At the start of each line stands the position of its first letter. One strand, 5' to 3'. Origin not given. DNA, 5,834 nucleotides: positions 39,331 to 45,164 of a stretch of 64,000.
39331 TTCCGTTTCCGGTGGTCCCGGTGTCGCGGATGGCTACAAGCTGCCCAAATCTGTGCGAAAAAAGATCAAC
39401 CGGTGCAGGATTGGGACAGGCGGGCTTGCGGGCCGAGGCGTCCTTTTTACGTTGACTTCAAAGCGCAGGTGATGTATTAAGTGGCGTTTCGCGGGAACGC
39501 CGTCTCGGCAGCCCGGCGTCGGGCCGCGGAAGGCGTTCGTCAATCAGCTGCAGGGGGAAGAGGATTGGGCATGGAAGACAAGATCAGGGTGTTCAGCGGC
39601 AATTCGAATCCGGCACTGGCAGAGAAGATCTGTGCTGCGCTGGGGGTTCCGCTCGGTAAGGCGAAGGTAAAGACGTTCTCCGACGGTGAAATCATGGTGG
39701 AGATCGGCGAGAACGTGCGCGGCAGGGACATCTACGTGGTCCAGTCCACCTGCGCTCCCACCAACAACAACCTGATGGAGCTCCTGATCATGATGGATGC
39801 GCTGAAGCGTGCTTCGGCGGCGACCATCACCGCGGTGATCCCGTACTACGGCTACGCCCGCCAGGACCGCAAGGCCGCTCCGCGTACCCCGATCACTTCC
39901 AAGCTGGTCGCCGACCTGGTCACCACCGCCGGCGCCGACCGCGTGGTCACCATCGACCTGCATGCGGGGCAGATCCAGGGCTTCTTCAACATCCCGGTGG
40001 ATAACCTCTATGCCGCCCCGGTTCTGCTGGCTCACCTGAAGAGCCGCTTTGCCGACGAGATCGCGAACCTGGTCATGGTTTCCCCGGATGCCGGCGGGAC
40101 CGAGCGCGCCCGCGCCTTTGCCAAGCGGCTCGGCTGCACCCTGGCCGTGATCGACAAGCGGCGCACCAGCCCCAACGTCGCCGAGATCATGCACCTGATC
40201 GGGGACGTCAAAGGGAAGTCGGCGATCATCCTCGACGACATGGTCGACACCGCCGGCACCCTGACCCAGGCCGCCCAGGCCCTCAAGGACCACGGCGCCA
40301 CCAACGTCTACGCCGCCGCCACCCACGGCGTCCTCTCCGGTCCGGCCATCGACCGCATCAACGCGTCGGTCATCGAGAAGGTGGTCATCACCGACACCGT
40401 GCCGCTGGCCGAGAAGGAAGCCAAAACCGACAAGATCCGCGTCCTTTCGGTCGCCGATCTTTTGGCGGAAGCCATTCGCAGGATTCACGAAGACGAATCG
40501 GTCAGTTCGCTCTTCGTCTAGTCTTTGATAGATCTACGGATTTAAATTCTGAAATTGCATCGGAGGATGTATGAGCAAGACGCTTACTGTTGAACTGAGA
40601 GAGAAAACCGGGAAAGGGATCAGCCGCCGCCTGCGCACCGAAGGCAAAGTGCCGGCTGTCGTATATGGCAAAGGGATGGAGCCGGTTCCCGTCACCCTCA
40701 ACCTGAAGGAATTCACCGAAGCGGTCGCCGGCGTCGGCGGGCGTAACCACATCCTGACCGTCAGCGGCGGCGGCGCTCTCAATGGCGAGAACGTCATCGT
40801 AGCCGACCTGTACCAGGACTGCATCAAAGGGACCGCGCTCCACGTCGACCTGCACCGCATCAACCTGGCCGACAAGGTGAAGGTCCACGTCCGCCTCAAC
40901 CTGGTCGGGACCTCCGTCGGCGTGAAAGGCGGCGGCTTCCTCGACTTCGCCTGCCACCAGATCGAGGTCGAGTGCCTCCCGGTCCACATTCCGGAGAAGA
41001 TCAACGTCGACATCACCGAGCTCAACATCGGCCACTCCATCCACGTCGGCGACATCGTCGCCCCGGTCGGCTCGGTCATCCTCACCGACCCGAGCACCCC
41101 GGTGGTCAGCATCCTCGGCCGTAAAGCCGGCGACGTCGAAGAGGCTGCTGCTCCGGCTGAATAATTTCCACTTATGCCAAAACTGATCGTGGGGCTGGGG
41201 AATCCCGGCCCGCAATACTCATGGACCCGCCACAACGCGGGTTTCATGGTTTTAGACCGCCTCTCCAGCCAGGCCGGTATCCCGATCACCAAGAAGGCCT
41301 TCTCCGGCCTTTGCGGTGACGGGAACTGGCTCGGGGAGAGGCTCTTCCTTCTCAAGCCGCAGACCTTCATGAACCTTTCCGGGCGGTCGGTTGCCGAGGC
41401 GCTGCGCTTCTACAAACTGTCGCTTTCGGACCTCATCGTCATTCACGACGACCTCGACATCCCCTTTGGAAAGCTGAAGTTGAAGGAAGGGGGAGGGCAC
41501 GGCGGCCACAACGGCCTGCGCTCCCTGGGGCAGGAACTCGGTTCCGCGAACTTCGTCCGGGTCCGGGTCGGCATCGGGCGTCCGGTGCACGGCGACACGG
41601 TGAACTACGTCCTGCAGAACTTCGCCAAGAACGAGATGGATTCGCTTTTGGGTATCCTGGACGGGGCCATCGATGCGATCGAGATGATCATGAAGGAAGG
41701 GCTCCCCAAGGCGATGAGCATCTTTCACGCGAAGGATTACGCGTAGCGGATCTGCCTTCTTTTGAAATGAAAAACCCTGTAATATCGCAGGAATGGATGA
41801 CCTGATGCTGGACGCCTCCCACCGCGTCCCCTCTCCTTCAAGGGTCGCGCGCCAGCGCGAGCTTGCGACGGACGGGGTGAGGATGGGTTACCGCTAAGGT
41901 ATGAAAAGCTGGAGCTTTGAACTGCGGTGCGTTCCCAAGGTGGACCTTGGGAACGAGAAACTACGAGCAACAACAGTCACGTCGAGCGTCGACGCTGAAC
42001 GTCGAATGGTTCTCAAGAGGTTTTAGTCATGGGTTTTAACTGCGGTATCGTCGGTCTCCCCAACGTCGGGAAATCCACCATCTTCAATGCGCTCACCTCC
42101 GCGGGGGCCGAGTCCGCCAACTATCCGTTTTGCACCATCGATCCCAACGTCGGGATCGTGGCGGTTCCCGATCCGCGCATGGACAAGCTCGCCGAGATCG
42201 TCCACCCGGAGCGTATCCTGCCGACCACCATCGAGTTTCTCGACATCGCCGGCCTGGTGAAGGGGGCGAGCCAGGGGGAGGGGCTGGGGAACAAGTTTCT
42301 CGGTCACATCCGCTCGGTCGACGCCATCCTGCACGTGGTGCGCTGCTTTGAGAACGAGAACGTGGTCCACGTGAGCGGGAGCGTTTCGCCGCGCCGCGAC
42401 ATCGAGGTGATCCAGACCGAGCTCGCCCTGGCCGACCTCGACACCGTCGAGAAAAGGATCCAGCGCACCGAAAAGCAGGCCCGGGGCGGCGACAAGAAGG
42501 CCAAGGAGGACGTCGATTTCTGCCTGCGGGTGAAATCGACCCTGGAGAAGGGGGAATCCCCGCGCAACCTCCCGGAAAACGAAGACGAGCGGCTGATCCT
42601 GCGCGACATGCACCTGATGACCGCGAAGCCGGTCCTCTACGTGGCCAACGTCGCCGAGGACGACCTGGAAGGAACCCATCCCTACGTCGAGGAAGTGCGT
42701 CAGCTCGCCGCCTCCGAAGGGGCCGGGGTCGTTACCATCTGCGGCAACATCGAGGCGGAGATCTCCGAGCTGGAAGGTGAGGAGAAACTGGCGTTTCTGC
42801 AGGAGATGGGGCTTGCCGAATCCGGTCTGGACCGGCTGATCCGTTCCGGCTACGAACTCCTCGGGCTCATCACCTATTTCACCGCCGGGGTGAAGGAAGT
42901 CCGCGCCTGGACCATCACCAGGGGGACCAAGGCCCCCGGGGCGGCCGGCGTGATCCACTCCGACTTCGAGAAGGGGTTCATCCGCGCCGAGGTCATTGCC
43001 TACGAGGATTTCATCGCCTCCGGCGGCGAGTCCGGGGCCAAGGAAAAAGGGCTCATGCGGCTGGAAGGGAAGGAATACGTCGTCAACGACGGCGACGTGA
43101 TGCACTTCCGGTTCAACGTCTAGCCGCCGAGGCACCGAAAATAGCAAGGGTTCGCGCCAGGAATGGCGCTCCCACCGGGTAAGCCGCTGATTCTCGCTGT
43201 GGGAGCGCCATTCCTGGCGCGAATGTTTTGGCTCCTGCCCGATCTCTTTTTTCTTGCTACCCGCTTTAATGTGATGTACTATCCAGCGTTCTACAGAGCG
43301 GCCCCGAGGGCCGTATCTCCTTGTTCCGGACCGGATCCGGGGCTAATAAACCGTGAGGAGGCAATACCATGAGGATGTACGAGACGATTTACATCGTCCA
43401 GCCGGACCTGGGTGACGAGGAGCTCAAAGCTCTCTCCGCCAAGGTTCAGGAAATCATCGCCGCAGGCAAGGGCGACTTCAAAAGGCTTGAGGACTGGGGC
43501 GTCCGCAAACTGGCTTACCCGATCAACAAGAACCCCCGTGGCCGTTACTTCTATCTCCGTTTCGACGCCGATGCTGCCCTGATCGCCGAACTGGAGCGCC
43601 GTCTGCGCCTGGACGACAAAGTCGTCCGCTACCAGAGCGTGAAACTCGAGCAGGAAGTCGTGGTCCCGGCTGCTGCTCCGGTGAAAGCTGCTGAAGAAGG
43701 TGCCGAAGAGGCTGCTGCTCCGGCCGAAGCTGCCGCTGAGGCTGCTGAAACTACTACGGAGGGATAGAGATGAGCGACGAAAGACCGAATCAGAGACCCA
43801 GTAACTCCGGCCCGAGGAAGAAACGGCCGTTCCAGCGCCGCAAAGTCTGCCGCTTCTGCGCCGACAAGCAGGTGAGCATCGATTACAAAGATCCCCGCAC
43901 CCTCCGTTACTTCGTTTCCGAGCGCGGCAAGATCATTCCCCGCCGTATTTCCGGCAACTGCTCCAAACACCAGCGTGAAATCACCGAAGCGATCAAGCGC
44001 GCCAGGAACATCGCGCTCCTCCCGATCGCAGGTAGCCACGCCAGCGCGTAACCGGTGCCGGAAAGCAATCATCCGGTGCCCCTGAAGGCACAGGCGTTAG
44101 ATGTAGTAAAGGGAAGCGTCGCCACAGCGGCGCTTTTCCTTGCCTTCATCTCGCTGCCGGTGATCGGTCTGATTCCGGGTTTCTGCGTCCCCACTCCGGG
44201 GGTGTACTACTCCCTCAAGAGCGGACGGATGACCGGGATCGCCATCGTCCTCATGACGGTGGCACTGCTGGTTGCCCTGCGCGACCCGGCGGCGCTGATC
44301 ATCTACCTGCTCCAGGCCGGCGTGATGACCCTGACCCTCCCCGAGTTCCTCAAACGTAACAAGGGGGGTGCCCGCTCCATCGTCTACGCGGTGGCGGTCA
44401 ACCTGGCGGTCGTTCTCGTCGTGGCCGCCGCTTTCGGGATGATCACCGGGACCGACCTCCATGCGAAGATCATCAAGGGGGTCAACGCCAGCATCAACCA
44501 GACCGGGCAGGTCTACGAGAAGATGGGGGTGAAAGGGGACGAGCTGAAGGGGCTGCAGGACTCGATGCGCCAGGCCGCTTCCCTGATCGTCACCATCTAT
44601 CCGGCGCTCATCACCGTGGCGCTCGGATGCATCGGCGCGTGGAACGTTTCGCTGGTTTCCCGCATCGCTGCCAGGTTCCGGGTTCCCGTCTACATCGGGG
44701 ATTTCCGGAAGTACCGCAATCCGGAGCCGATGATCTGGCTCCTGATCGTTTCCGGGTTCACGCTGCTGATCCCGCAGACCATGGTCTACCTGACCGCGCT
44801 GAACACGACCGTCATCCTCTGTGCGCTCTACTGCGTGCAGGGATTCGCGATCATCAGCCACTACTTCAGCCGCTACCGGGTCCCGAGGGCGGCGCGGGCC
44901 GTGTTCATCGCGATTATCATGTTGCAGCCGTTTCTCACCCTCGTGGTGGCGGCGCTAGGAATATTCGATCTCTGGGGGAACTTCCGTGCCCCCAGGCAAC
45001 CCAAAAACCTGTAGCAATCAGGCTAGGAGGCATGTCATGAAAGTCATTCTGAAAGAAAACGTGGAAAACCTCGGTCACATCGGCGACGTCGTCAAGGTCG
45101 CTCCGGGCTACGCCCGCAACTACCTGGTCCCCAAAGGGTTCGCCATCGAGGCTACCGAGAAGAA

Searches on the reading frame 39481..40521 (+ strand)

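Call 19: search_protein_families(library=pfam, proteins=[window:39481-40521:+], max_evalue=0.001)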
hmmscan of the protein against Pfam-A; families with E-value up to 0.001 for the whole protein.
window:39481-40521:+ (346 aa): 5 families
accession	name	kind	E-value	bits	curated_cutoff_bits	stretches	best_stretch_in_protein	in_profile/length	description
PF13793.12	Pribosyltran_N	-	5.6e-56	187.9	25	1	35-151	1-117/117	N-terminal domain of ribose phosphate pyrophosphokinase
PF14572.12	Pribosyl_synth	-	2.7e-37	128.9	27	1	236-345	74-183/184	Phosphoribosyl synthetase-associated domain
PF00156.33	Pribosyltran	-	6.9e-19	68.1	26.3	1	174-302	3-144/158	Phosphoribosyl transferase domain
PF13684.11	FakA-like_C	-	0.00045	20.1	23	0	200-284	5-82/216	Fatty acid kinase subunit A-like, C-terminal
PF14681.12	UPRTase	-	0.00087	19.3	27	0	230-298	105-173/206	Uracil phosphoribosyltransferase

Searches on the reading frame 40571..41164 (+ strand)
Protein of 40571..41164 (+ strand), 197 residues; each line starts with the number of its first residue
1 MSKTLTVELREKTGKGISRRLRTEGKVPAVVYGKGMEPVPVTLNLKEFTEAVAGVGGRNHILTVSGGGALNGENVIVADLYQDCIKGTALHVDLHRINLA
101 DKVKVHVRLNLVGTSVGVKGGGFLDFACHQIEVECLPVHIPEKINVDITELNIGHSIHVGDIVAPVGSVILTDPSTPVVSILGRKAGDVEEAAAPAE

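Call 19: search_protein_families(library=pfam, proteins=[window:40571-41164:+], max_evalue=0.001)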
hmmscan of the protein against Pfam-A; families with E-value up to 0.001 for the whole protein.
window:40571-41164:+ (197 aa): 2 families
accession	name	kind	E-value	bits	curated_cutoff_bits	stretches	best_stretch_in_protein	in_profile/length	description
PF14693.11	Ribosomal_TL5_C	-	8e-28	97.1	27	1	102-183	1-82/84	Ribosomal protein TL5, C-terminal domain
PF01386.24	Ribosomal_L25p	-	1.5e-21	77.1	23.6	1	5-94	1-82/82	Ribosomal L25p family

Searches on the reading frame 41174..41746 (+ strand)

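Call 19: search_protein_families(library=pfam, proteins=[window:41174-41746:+], max_evalue=0.001)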
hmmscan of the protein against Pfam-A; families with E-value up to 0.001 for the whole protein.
window:41174-41746:+ (190 aa): 1 family
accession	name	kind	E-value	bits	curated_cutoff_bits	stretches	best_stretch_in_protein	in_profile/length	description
PF01195.25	Pept_tRNA_hydro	-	1.3e-68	230.9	27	1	4-185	1-183/183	Peptidyl-tRNA hydrolase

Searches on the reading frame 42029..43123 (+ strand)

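Call 19: search_protein_families(library=pfam, proteins=[window:42029-43123:+], max_evalue=0.001)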
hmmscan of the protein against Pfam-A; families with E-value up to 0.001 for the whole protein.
window:42029-43123:+ (364 aa): 3 families
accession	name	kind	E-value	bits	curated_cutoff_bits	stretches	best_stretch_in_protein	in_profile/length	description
PF06071.19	YchF-GTPase_C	-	2.2e-40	137.1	27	1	280-363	1-84/84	Protein of unknown function (DUF933)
PF01926.29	MMR_HSR1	-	2.6e-22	79.5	21.9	1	5-109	2-86/113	50S ribosome-binding GTPase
PF02421.24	FeoB_N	-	5.1e-08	33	27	1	5-45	3-43/156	Ferrous iron transport protein B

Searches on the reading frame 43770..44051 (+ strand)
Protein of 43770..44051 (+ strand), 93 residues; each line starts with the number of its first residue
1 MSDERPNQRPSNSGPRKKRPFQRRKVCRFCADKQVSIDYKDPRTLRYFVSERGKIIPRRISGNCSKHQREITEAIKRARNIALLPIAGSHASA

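Call 109: find_encoding_contigs(protein=window:43770-44051:+, flank=2000, max_places=10)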
Protein window:43770-44051:+ (93 aa): no gene with exactly this product is on record in the collection.

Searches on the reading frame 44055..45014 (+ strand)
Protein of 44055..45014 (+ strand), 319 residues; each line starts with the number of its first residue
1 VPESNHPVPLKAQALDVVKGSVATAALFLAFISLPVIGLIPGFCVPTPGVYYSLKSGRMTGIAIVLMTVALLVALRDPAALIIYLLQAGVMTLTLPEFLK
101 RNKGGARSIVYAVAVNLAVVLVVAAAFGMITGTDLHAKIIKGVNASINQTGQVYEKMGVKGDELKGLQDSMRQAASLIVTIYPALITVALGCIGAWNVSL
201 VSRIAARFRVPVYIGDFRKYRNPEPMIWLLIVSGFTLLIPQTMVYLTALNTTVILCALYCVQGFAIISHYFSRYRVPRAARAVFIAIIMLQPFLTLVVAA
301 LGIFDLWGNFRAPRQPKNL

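Call 19: search_protein_families(library=pfam, proteins=[window:44055-45014:+], max_evalue=0.001)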
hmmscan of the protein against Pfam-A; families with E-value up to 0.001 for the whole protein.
window:44055-45014:+ (319 aa): 1 family
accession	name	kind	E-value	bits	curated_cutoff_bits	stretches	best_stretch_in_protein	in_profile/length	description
PF09991.14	DUF2232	-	4.3e-73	246.5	27.8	1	22-306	1-290/290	Predicted membrane protein (DUF2232)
